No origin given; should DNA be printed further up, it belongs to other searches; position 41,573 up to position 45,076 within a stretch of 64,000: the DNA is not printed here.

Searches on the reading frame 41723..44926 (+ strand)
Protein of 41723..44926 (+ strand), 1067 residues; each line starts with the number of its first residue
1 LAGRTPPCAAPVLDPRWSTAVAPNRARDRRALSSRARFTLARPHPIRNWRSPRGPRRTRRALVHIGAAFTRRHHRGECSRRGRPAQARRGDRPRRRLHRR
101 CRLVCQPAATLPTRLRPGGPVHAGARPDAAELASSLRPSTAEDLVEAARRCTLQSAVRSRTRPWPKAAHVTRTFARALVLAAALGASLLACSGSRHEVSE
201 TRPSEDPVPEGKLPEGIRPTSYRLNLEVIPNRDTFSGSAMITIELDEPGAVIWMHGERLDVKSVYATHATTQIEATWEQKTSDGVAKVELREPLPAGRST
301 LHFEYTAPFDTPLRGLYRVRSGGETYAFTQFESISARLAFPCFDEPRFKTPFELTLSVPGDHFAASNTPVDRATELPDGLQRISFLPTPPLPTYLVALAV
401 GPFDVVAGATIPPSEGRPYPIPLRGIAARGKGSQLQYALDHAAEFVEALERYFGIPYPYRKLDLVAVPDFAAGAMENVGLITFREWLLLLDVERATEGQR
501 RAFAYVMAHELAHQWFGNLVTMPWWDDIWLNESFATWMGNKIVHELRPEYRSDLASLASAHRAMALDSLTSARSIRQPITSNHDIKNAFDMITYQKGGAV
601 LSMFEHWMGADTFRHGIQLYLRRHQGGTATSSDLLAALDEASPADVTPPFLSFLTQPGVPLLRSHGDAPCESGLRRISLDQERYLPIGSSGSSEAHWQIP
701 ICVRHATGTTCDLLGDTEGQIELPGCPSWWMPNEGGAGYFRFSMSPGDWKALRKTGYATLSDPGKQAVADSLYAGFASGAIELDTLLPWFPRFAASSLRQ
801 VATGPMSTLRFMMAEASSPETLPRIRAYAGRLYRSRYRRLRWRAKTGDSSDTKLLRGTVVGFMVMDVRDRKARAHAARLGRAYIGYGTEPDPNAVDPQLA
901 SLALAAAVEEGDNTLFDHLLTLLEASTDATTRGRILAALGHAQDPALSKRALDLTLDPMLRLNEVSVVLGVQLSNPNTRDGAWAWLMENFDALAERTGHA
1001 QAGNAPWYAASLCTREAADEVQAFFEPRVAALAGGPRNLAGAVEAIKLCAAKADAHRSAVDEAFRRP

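Call 66: search_protein_families(library=pfam, proteins=[window:41723-44926:+], max_evalue=0.00001)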
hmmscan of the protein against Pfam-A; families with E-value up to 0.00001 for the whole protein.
window:41723-44926:+ (1067 aa): 3 families
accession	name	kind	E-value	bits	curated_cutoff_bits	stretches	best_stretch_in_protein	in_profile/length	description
PF01433.26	Peptidase_M1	-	4e-71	239.5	27.7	1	437-646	1-211/218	Peptidase family M1 domain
PF11838.14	ERAP1_C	-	9.2e-43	147.3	38.2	1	729-1047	1-317/318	ERAP1-like C-terminal domain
PF17900.6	Peptidase_M1_N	-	4.5e-37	128.4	25.8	1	219-395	2-186/186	Peptidase M1 N-terminal domain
